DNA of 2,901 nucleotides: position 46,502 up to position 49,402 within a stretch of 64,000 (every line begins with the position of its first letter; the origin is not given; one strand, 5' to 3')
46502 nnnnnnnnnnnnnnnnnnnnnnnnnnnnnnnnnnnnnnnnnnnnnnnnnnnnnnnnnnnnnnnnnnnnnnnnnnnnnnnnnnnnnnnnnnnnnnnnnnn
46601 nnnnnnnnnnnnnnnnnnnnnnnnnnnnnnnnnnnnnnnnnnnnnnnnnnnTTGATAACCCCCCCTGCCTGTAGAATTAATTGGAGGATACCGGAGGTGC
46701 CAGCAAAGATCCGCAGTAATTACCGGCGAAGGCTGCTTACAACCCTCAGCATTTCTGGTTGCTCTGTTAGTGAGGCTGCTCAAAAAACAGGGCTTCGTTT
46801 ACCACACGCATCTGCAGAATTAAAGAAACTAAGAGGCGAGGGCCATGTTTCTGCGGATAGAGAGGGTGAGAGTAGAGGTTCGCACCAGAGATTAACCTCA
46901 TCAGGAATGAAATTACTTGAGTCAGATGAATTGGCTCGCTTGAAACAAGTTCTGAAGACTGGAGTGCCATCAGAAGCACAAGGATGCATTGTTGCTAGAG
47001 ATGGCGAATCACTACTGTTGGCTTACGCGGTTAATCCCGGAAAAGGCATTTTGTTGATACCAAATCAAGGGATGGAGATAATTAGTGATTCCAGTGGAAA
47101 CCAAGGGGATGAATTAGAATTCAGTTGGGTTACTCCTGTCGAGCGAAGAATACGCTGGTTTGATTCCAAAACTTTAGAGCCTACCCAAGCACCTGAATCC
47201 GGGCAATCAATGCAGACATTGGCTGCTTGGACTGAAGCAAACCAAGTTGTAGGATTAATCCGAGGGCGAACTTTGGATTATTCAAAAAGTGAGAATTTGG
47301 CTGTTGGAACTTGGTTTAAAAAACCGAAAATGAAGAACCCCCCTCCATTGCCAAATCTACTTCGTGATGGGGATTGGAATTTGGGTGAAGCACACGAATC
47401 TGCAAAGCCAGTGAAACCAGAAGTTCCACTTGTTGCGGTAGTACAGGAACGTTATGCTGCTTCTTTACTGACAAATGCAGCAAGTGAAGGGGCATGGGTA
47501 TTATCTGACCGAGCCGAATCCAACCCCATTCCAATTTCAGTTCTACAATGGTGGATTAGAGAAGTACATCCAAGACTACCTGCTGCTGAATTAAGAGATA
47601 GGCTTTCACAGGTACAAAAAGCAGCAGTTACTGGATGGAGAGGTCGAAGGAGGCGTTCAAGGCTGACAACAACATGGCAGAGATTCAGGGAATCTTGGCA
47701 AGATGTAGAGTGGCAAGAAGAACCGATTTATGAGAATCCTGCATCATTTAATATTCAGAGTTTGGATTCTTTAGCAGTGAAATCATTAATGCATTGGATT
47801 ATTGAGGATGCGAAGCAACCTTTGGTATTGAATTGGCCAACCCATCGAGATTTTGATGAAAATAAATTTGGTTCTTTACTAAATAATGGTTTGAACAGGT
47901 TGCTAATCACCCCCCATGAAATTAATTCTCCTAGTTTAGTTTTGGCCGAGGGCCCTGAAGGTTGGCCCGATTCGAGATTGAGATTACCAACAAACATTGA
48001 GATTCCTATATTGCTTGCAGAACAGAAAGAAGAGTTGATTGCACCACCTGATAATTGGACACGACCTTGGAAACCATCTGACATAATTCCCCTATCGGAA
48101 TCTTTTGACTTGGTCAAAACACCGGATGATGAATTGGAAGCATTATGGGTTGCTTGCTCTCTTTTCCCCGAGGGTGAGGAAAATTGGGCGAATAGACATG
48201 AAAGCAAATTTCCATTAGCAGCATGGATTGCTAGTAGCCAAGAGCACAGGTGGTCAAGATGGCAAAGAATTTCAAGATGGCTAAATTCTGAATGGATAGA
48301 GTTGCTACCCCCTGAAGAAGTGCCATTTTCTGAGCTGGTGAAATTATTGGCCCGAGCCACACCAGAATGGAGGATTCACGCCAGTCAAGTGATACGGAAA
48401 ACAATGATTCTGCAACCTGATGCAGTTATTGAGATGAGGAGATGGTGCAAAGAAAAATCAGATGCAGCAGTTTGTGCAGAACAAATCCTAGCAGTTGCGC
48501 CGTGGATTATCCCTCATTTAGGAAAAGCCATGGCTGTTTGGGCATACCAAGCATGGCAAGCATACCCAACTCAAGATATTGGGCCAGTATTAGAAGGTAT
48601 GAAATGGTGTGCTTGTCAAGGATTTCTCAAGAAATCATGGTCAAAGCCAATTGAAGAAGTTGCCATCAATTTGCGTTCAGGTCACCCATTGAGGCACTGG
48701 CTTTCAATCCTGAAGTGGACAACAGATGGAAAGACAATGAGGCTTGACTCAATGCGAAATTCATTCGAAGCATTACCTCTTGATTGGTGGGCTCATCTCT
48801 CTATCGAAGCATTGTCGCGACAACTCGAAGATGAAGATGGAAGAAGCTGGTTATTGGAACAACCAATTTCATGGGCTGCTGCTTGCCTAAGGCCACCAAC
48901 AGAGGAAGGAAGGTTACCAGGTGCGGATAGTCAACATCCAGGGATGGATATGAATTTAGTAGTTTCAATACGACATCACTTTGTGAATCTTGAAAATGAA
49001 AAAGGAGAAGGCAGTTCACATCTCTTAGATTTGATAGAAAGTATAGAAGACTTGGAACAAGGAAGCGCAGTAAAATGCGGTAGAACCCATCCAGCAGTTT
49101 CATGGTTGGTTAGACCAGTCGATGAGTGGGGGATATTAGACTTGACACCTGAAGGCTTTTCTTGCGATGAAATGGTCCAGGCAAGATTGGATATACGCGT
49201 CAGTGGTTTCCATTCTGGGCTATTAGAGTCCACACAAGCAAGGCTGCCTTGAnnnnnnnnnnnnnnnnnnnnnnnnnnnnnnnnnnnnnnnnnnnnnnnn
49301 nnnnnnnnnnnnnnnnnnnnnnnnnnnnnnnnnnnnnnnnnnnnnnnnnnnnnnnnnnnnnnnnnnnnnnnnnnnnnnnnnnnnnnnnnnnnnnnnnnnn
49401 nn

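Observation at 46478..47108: Exact origin-recognition-box cores about 6 kb away from orc1/cdc6, one inside a coding region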

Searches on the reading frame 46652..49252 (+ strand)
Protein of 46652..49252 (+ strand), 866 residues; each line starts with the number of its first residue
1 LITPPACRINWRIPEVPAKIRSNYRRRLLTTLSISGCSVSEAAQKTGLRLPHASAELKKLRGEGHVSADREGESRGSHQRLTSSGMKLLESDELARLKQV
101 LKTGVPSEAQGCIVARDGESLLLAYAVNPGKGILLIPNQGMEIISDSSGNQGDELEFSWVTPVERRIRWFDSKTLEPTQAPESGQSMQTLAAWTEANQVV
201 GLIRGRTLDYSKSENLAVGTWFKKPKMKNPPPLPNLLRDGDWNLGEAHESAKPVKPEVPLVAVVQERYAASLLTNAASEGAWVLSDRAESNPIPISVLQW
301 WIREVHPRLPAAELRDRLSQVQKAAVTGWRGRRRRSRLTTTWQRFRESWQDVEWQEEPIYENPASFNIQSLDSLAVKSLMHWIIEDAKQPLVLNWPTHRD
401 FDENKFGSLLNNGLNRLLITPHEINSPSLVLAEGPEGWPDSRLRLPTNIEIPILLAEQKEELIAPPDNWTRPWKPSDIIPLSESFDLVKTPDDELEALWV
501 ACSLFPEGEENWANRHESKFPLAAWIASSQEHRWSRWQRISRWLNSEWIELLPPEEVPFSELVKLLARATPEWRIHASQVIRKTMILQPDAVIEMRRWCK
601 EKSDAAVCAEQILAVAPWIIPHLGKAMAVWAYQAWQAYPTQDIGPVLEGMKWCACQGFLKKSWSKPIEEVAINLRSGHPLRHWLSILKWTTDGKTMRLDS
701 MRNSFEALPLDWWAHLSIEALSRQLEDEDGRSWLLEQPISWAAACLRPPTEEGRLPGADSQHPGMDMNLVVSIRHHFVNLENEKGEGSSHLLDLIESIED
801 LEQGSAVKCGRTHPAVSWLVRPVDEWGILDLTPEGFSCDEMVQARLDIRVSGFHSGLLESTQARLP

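Call 9: search_protein_families(library=pfam, proteins=[window:46652-49252:+], max_evalue=0.01)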
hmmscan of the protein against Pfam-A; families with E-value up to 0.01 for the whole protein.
window:46652-49252:+ (866 aa): 0 families

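Call 14: find_homologous_proteins(query=window:46652-49252:+, max_evalue=0.001)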
Query window:46652-49252:+ (866 aa): 10 proteins with E <= 0.001 among 8000 candidates.
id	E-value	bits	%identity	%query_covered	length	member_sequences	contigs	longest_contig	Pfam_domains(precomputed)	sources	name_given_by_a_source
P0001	0.0e+0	1950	99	98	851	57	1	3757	-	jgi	-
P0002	3.0e-289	980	53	98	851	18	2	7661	-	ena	-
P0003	1.8e-283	961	52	98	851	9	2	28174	-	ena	-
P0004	1.4e-280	951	50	98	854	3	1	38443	-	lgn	-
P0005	6.3e-279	946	50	98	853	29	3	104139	-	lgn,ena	-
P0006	4.3e-125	437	33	98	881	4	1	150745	PF01022.27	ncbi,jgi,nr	ncbi:MAG: winged helix-turn-helix transcriptional regulator [Euryarchaeota archaeon]|nr:winged helix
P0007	7.0e-117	410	31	97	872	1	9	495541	-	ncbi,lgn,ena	ncbi:MAG: hypothetical protein ACJZ4M_02420 [Candidatus Thalassarchaeaceae archaeon]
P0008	1.9e-113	398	32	97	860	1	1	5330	-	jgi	-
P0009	6.3e-107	377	31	99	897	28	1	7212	-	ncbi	-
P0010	1.5e-104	369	30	95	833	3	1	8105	-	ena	-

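Call 15: find_encoding_contigs(protein=P0005, flank=10000, max_places=3)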
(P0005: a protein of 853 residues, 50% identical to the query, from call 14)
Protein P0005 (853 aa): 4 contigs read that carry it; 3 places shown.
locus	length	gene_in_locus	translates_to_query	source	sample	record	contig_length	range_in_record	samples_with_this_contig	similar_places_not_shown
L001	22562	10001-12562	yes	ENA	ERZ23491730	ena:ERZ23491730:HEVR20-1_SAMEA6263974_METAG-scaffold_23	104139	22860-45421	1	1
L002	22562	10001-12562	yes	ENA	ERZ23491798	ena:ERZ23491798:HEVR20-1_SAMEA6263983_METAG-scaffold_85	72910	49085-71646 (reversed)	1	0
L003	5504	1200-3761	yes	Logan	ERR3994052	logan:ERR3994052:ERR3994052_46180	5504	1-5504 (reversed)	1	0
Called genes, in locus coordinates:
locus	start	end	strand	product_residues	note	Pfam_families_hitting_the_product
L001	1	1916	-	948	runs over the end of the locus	PF18884:TSP3_bac (faint), PF26178:Rv2075c_cat, PF26146:PI-PLC_X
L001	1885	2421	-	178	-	-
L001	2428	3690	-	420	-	PF05138:PaaA_PaaC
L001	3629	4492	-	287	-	PF00378:ECH_1, PF16113:ECH_2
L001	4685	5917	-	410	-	PF13450:NAD_binding_8 (faint)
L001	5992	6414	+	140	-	PF02391:MoaE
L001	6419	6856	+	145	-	PF01967:MoaC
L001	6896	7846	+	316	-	PF03320:FBPase_glpX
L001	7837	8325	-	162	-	-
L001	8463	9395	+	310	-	PF01791:DeoC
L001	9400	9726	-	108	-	PF12976:DUF3860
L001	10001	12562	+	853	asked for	-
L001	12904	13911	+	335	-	PF01467:CTP_transf_like, PF04019:DUF359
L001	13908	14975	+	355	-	PF00535:Glycos_transf_2, PF13641:Glyco_tranf_2_3 (weak), PF13632:Glyco_trans_2_3 (weak)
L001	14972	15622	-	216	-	-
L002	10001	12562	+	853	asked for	-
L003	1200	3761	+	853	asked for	-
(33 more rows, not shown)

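Call 16: find_encoding_contigs(protein=P0004, flank=10000, max_places=2)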
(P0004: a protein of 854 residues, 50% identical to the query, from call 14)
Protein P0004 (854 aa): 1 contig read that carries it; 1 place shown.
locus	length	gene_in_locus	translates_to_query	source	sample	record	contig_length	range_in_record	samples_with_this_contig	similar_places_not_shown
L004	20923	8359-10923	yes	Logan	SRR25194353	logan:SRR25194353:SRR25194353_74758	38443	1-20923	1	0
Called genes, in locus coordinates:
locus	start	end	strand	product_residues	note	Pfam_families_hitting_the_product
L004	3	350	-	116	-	?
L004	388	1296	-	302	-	PF00378:ECH_1, PF16113:ECH_2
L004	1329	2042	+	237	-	PF00005:ABC_tran, PF13304:AAA_21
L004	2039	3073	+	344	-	PF12679:ABC2_membrane_2, PF12698:ABC2_membrane_3, PF01061:ABC2_membrane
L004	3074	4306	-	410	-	PF13450:NAD_binding_8 (faint)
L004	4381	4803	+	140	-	PF02391:MoaE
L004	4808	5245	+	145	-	PF01967:MoaC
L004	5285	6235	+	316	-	PF03320:FBPase_glpX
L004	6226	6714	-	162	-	-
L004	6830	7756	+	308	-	PF01791:DeoC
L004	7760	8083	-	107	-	PF12976:DUF3860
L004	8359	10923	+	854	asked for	-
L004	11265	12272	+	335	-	PF01467:CTP_transf_like, PF04019:DUF359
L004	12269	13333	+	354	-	PF00535:Glycos_transf_2, PF13641:Glyco_tranf_2_3, PF13632:Glyco_trans_2_3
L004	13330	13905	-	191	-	-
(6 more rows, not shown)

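Call 17: find_encoding_contigs(protein=P0003, flank=10000, max_places=2)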
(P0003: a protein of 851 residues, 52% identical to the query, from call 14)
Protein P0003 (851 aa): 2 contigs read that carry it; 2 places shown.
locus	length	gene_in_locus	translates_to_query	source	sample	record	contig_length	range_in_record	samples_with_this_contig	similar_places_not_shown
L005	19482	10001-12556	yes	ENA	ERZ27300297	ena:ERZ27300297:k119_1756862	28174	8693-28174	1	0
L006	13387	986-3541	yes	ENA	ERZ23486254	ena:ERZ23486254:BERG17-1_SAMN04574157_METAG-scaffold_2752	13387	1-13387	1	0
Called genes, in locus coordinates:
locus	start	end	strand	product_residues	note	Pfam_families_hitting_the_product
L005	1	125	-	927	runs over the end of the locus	PF26146:PI-PLC_X, PF26178:Rv2075c_cat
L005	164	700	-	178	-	-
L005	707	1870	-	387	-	PF05138:PaaA_PaaC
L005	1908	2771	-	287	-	PF00378:ECH_1, PF16113:ECH_2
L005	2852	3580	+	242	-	PF00005:ABC_tran, PF13304:AAA_21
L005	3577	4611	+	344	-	PF12679:ABC2_membrane_2, PF12698:ABC2_membrane_3, PF01061:ABC2_membrane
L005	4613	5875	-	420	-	-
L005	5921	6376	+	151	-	PF02391:MoaE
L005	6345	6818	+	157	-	PF01967:MoaC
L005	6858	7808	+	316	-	PF03320:FBPase_glpX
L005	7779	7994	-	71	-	-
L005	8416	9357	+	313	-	PF01791:DeoC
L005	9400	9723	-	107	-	PF12976:DUF3860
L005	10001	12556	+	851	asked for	-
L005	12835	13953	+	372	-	PF01467:CTP_transf_like, PF04019:DUF359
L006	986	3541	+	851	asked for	-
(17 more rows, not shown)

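Call 18: find_encoding_contigs(protein=P0006, flank=10000, max_places=2)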
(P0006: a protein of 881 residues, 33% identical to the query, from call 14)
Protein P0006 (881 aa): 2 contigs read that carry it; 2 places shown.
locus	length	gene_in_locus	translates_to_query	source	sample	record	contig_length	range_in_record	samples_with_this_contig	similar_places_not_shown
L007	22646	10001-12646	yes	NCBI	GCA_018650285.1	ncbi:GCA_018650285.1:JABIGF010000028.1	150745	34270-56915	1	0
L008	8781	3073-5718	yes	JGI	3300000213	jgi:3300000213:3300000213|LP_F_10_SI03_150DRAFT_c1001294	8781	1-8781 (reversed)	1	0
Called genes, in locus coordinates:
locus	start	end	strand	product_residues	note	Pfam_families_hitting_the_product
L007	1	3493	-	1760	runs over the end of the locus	PF07691:PA14, PF13385:Laminin_G_3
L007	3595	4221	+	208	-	PF01661:Macro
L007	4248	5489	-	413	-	-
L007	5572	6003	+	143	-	PF02391:MoaE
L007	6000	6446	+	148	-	PF01967:MoaC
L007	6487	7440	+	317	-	PF03320:FBPase_glpX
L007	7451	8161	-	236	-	-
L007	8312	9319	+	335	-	PF00274:Glycolytic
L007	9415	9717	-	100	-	PF12976:DUF3860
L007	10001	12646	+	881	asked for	PF01022:HTH_5 (faint)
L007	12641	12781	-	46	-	-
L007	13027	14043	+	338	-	PF01467:CTP_transf_like, PF04019:DUF359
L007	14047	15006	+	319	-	PF00535:Glycos_transf_2, PF10111:Glyco_tranf_2_2 (faint), PF13641:Glyco_tranf_2_3, PF13506:Glyco_transf_21 (faint), PF13632:Glyco_trans_2_3 (weak)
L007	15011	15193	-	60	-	-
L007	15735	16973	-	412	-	PF05621:TniB (weak), PF13191:AAA_16, PF13401:AAA_22, PF00004:AAA, PF22606:Cdc6-ORC-like_ATPase_lid (weak), PF22703:Cdc6_lid, PF09079:WHD_Cdc6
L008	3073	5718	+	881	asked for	PF01022:HTH_5 (faint)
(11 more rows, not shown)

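Call 19: find_encoding_contigs(protein=P0007, flank=10000, max_places=2)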
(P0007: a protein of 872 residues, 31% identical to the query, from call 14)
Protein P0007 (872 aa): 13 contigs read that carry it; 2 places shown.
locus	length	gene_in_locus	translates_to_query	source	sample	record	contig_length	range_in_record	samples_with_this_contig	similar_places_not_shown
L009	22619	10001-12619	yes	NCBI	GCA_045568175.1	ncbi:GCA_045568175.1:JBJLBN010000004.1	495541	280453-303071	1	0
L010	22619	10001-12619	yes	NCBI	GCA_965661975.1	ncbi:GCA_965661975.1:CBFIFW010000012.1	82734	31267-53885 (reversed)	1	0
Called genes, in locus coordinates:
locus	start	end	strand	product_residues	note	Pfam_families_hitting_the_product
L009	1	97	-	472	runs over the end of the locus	PF00171:Aldedh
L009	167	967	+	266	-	PF00378:ECH_1, PF16113:ECH_2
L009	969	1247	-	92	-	PF04193:PQ-loop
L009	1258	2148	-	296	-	PF01210:NAD_Gly3P_dh_N, PF02737:3HCDH_N, PF03446:NAD_binding_2 (weak), PF00725:3HCDH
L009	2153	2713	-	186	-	-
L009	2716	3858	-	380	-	PF05138:PaaA_PaaC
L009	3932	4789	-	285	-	PF00378:ECH_1, PF16113:ECH_2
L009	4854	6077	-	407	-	PF13450:NAD_binding_8 (weak)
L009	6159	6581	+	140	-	PF02391:MoaE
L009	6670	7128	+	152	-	PF01967:MoaC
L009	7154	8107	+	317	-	PF03320:FBPase_glpX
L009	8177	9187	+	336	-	PF00274:Glycolytic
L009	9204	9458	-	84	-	PF12976:DUF3860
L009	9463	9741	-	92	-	PF12976:DUF3860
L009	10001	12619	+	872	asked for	-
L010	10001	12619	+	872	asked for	-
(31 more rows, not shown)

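Call 20: find_encoding_contigs(protein=P0002, flank=10000, max_places=2)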
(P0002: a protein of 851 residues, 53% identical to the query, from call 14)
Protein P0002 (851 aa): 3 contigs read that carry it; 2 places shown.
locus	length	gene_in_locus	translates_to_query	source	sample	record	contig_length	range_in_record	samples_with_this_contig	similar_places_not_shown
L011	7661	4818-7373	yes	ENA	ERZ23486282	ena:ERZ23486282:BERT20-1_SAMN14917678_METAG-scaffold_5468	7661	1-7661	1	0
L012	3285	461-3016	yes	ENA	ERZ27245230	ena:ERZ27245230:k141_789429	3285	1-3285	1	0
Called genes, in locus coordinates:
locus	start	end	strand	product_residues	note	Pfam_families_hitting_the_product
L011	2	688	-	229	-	?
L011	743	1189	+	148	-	PF02391:MoaE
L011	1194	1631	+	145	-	PF01967:MoaC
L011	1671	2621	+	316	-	PF03320:FBPase_glpX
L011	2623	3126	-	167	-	-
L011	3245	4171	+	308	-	PF01791:DeoC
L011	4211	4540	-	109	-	PF12976:DUF3860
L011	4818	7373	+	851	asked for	-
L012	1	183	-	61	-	?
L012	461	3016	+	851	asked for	-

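Call 29: find_related_loci(query=A3, collection=genome_contigs, flank=10000)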
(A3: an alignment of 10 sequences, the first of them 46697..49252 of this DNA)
Query A3 (851 aa) in genome_contigs; peptide patterns used: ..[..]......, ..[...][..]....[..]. (x = any residue, [..] = any of these).
163 stretches matched a pattern; 122 encode a relative of the query (tblastn E <= 1e-3); the best 80 are kept; 80 distinct loci.
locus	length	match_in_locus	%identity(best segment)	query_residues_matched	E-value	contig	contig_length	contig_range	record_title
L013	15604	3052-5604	53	1-851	0e+0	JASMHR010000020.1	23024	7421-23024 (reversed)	MAG: Candidatus Poseidoniaceae archaeon isolate ETNP7_MAG_77 NODE_20_length_23024_cov_3.299255, whole genome shotgun seq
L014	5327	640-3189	53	1-850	0e+0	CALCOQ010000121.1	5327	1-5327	MAG TPA_asm: uncultured euryarchaeote isolate ERR599166_bin.113_CONCOCT_v1.1_MAG genome assembly, contig: ERZ842091.4820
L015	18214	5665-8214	50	1-851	0e+0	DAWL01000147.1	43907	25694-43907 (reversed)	MAG TPA_asm: Euryarchaeota archaeon UBA226 UBA226_contig_22731, whole genome shotgun sequence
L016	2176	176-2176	52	1-668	0e+0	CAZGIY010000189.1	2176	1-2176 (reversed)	MAG TPA_asm: uncultured Candidatus Poseidoniales archaeon isolate SRP077602_co4_765 genome assembly, contig: NODE_119821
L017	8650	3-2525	52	11-851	0e+0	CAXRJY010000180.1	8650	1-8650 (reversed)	MAG: Candidatus Poseidoniaceae archaeon isolate YZ14D_8.5 genome assembly, contig: k141_410463, whole genome shotgun seq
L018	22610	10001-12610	32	4-850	6e-127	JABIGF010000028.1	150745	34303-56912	MAG: Methanobacteriota archaeon isolate SI053_bin38 k141_934046, whole genome shotgun sequence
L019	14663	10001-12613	33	3-850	5e-125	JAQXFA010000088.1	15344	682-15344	MAG: Candidatus Thalassarchaeaceae archaeon isolate cluster2-bin.16 k141_359661, whole genome shotgun sequence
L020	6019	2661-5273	33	3-850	4e-125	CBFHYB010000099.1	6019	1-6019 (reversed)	MAG: Candidatus Thalassarchaeaceae archaeon isolate AGTU_5_bin_47_strict genome assembly, contig: AGTU_5_bin_47_strict_c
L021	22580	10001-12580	33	13-850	1e-123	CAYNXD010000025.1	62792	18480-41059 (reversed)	MAG TPA_asm: uncultured Candidatus Poseidoniales archaeon isolate SRP092796_co2_761 genome assembly, contig: k141_152285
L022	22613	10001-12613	33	3-850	4e-123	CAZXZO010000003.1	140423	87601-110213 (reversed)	MAG TPA_asm: uncultured Candidatus Poseidoniales archaeon isolate binchicken_co46_552 genome assembly, contig: NODE_143_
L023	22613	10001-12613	33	3-850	4e-123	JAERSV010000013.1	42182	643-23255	MAG: Methanobacteriota archaeon isolate BH15 c_000000000598, whole genome shotgun sequence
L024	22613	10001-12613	32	3-850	4e-122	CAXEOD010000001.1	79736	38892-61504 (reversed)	MAG TPA_asm: uncultured Candidatus Poseidoniales archaeon isolate ERR599008_concoct_30 genome assembly, contig: ERZ83813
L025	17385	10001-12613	32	3-850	5e-121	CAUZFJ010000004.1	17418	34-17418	MAG: Candidatus Thalassarchaeaceae archaeon isolate CB11b_AW.96 genome assembly, contig: Ga0310124_10001299, whole genom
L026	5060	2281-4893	32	3-850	1e-121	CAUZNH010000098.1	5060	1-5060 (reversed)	MAG: Candidatus Thalassarchaeaceae archaeon isolate CB9_323.24 genome assembly, contig: Ga0302132_10010644, whole genome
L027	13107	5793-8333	31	4-842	3e-119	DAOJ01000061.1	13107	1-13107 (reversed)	MAG TPA_asm: Euryarchaeota archaeon UBA106 UBA106_contig_5693, whole genome shotgun sequence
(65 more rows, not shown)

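Call 47: search_solved_structures(query=A3, max_evalue=1)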
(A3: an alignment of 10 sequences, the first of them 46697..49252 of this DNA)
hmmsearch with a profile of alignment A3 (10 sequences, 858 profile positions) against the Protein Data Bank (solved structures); distinct sequences matched with E-value up to 1: 7.
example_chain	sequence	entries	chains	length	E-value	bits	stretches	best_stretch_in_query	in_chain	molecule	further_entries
2kko_A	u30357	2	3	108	0.0014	20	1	10-57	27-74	POSSIBLE TRANSCRIPTIONAL REGULATORY PROTEIN (POSSIBLY ARSR-FAMILY) | Possible transcriptional regulatory arsR-family protein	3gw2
7l1i_A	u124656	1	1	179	0.025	15.9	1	8-76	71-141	MarR family multidrug resistance pump transcriptional regulator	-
2lkp_A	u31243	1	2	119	0.063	14.6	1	10-57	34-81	HTH-type transcriptional regulator NmtR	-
7l19_A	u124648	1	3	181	0.18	13.1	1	11-81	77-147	MarR family transcriptional regulator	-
3f6o_A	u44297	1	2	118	0.2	12.9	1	10-61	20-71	Probable transcriptional regulator, ArsR family protein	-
3cuo_A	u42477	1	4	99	0.22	12.8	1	12-58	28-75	Uncharacterized HTH-type transcriptional regulator ygaV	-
3ilx_A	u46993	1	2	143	0.31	12.3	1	344-425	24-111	First ORF in transposon ISC1904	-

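Call 58: predict_structure(alignment_id=A3)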
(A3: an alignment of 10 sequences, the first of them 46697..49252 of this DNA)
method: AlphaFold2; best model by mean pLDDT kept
length: 851 residues; sequences in the alignment: 10
mean_pLDDT: 75.1   pTM: 0.49
mean pLDDT of the five models: 75.1, 66.5, 65.9, 65.1, 63.9
residues with pLDDT >= 90: 155; 70-90: 449; 50-70: 123; < 50: 124
segments of 3 or more residues with pLDDT < 50: 55-59, 127-139, 168-182, 220-233, 239-264, 315-323, 406-416, 437-447, 817-820, 846-851
pLDDT, mean of each block of 10 residues (from residue 1): 75 77 72 79 85 57 72 86 80 78 81 68 54 35 68 80 65 37 75 59 72 54 41 48 40 43 61 72 88 83 82 52 66 82 61 84 87 75 70 71 49 46 51 50 42 81 72 74 88 88 92 91 91 89 86 83 90 86 84 93 92 94 90 94 93 91 90 84 88 91 91 88 92 88 89 83 78 90 84 84 87 59 80 87 55 34
secondary structure, 60 per line:
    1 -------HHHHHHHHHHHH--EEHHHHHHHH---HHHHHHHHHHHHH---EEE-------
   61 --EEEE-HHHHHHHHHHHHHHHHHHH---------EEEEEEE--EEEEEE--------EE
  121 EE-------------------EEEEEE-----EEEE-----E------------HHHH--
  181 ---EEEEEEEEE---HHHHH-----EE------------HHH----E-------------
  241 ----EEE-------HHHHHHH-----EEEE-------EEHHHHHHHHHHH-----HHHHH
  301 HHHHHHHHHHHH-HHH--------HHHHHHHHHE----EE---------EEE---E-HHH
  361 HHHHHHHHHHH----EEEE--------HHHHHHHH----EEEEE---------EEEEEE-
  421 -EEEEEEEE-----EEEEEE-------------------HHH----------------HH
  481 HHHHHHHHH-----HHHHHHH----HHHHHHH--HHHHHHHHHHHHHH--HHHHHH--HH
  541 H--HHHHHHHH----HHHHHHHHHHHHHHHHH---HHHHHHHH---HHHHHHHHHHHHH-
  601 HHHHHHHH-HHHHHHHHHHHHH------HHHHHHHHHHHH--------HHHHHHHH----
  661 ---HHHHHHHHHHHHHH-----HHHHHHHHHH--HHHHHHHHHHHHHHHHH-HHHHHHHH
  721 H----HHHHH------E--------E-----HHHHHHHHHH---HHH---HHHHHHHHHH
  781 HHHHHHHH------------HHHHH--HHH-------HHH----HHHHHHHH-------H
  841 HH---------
elements in order (helices of 4 or more, strands of 3 or more residues): H8-19 H24-31 H35-47 E51-53 E63-66 H68-86 E96-102 E105-110 E119-122 E142-147 E153-156 H175-178 E184-192 H196-200 E245-247 H255-261 E267-270 H280-290 H296-312 H325-333 E350-352 H358-371 E376-379 H388-395 E400-404 E414-419 E422-429 E435-440 H479-489 H495-501 H506-512 H515-528 H531-536 H544-551 H556-572 H576-583 H587-599 H601-608 H610-622 H629-640 H649-656 H664-677 H683-692 H695-711 H713-721 H726-730 H752-761 H771-788 H801-805 H825-832
